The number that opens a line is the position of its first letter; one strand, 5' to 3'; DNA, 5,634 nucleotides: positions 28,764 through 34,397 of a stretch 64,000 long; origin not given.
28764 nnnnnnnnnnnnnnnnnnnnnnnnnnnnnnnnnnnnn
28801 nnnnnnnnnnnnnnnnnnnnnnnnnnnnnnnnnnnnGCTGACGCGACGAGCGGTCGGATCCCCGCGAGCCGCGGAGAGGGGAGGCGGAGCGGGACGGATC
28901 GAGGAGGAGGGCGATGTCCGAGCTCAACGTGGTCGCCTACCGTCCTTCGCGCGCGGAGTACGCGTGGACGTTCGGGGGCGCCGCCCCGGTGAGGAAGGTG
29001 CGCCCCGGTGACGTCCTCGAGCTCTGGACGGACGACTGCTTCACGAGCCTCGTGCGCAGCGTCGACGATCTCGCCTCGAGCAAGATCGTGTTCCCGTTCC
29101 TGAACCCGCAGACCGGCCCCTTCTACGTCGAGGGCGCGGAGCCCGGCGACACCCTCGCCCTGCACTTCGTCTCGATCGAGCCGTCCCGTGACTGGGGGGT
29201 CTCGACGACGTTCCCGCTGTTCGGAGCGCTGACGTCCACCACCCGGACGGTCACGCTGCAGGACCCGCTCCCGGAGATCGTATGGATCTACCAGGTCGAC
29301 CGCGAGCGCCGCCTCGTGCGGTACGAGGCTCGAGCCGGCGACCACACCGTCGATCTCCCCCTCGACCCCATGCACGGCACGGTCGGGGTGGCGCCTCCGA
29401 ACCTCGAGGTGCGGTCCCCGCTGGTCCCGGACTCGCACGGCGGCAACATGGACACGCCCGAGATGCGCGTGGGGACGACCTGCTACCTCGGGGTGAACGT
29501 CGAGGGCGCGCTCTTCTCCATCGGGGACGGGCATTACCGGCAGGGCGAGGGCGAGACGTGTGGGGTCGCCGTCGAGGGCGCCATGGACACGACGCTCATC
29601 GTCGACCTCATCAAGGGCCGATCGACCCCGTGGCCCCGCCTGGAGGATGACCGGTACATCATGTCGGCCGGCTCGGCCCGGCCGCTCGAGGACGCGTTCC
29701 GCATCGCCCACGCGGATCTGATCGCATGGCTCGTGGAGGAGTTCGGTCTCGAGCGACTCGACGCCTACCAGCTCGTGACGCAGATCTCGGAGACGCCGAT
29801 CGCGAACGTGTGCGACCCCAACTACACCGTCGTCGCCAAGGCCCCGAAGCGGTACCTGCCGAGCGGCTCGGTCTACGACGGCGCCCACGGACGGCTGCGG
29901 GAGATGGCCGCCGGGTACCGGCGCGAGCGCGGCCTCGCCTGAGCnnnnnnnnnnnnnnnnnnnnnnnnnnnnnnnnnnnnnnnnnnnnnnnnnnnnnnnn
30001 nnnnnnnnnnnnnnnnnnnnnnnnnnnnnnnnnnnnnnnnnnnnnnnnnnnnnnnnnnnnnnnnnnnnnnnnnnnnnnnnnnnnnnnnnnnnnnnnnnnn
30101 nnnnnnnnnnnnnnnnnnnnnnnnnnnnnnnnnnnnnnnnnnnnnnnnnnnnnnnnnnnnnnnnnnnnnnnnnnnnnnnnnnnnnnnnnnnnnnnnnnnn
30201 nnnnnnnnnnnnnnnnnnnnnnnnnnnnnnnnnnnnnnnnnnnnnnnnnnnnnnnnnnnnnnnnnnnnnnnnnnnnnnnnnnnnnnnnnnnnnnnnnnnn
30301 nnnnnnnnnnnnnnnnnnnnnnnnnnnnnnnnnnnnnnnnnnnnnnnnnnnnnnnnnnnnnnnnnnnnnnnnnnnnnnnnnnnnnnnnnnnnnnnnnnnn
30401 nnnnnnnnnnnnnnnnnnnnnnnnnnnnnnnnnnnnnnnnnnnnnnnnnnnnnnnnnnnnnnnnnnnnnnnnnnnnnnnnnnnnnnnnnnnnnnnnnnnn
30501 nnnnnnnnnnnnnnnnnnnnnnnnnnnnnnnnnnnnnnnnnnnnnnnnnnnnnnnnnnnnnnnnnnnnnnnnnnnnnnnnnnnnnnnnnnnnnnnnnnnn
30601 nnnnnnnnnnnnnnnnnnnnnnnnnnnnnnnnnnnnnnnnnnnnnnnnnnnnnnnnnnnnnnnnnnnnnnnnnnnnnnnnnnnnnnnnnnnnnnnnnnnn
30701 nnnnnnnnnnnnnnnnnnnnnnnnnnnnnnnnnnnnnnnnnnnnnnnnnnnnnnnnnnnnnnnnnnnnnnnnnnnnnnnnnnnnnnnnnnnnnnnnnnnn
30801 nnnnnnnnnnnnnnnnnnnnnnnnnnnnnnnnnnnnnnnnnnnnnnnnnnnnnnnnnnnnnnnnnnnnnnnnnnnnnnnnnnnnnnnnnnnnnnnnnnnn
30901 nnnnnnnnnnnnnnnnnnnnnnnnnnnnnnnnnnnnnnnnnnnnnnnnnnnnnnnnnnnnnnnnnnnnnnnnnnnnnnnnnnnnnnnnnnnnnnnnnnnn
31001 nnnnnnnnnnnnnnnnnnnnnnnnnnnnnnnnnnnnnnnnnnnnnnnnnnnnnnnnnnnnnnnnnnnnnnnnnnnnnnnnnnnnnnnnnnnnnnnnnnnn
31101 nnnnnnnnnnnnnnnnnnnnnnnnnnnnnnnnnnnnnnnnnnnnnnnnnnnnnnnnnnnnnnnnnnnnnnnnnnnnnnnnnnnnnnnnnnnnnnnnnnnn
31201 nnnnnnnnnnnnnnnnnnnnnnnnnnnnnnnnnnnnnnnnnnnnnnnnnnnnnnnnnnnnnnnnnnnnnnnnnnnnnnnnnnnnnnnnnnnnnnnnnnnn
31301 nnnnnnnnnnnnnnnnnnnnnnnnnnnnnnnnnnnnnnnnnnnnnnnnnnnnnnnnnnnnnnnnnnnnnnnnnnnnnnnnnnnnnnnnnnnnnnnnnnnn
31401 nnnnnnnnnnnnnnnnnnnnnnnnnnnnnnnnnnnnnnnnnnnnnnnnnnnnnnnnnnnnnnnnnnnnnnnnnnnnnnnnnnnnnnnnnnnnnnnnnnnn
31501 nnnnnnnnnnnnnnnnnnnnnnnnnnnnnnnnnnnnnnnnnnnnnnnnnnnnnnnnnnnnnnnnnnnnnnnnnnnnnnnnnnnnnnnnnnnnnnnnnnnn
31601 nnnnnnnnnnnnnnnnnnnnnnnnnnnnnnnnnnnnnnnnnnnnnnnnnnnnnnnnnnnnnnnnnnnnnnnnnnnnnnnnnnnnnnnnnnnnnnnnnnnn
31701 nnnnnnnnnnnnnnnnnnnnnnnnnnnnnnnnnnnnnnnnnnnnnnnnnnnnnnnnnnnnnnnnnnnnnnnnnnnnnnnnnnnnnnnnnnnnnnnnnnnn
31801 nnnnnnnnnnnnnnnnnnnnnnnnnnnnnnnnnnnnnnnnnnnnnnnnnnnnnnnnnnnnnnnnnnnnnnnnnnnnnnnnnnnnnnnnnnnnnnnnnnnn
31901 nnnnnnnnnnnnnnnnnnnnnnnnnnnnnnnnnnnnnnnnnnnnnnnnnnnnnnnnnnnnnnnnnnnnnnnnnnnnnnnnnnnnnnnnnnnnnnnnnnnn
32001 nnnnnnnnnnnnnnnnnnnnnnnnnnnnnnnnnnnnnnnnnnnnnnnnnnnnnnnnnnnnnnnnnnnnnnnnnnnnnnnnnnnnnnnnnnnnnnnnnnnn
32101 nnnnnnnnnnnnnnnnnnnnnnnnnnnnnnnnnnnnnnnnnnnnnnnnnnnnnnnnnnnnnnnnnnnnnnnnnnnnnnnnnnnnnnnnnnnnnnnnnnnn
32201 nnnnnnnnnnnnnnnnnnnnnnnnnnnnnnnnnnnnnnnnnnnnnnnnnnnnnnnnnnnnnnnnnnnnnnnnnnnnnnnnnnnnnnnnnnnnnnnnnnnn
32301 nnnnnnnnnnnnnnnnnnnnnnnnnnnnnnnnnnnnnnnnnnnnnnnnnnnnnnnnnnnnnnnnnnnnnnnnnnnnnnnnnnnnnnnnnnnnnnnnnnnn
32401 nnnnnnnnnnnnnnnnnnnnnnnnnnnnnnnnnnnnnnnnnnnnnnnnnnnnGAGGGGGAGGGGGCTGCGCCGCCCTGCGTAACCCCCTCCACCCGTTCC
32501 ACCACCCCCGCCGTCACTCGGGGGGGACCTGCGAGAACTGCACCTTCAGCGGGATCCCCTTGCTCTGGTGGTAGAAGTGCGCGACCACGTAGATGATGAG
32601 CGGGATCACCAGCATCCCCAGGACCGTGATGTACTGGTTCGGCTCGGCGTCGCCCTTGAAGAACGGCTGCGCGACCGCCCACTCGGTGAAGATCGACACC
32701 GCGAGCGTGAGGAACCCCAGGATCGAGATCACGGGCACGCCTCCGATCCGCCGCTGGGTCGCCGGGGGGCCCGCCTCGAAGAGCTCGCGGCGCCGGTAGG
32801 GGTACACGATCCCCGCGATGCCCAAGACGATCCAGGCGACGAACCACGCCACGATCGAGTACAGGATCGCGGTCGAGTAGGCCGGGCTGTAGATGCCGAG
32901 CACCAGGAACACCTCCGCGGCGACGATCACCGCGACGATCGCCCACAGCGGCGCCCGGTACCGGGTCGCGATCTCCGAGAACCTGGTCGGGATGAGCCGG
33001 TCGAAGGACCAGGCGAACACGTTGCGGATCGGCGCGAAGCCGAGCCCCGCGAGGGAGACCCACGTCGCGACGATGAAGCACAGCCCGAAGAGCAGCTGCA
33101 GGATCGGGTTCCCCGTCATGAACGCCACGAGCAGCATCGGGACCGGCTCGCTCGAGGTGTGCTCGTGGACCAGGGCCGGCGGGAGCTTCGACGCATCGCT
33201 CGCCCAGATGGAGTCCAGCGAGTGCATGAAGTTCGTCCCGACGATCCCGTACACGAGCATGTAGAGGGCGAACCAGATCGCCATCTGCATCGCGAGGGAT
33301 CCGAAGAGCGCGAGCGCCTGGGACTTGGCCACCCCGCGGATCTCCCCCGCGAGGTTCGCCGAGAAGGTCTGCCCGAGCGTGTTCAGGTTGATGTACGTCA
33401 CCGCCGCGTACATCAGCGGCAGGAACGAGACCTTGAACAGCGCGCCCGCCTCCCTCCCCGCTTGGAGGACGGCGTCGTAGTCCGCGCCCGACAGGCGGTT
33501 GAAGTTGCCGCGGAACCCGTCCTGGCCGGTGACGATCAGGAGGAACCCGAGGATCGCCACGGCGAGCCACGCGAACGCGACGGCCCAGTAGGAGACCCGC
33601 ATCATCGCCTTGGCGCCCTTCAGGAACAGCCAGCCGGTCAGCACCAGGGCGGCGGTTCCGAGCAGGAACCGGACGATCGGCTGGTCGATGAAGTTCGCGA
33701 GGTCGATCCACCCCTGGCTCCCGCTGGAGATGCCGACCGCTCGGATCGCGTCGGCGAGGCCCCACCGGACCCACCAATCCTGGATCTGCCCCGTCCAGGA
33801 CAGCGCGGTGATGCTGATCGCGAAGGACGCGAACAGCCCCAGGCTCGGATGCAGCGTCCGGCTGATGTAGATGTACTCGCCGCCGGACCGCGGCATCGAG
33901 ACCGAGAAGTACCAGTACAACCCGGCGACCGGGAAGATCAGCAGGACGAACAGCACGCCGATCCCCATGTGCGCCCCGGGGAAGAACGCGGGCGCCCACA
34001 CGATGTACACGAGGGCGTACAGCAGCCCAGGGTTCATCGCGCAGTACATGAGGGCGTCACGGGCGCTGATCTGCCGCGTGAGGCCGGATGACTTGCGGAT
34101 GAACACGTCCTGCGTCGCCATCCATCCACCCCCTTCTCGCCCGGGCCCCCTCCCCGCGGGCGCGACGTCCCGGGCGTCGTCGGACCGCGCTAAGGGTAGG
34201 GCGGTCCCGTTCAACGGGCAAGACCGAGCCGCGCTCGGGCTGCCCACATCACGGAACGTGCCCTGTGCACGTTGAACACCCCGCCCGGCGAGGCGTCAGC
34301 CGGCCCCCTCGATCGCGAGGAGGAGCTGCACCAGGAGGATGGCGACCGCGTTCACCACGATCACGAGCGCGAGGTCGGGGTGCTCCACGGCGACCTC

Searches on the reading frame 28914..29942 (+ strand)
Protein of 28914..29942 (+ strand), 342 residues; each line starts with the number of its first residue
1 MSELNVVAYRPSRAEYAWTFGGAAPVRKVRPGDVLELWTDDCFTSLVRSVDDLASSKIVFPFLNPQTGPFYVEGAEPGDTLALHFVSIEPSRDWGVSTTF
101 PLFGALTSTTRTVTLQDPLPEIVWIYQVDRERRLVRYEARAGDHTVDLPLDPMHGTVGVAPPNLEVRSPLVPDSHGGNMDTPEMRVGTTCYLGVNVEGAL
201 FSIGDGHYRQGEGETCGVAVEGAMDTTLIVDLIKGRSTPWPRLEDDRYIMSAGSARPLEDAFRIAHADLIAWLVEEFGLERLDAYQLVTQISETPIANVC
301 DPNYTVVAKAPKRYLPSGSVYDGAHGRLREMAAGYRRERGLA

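Call 38: search_protein_families(library=pfam, proteins=[window:28914-29942:+], max_evalue=0.00001)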
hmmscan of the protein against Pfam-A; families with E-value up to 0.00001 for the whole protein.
window:28914-29942:+ (342 aa): 1 family
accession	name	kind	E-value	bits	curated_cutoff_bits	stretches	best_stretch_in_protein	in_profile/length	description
PF03069.20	FmdA_AmdA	-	6.5e-24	85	27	2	172-236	206-271/373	Acetamidase/Formamidase family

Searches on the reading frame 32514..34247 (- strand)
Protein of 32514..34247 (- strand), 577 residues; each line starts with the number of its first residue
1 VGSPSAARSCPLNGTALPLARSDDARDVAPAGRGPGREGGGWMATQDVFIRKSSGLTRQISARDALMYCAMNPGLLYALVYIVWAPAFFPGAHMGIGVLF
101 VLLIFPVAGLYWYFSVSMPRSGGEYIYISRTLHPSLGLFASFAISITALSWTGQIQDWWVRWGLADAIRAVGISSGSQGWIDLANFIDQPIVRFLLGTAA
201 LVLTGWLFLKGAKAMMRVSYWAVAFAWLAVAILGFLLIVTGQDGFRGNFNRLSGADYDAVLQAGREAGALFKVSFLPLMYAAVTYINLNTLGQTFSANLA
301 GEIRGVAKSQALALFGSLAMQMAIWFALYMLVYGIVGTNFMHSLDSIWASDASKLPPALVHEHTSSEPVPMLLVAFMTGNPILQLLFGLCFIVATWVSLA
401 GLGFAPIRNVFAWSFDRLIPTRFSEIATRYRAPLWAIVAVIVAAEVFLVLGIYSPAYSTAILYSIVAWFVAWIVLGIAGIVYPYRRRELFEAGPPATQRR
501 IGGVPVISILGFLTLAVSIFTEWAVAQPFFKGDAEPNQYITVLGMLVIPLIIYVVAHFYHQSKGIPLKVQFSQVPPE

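Call 36: search_protein_families(library=pfam, proteins=[window:32514-34247:-], max_evalue=0.00001)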
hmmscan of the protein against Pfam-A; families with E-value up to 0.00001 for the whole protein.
window:32514-34247:- (577 aa): 2 families
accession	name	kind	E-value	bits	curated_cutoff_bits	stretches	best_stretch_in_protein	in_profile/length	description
PF13520.12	AA_permease_2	-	1.8e-13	50.6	27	1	96-531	35-407/427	Amino acid permease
PF00324.27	AA_permease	-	2.5e-10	40.1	24.6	1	101-559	39-460/470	Amino acid permease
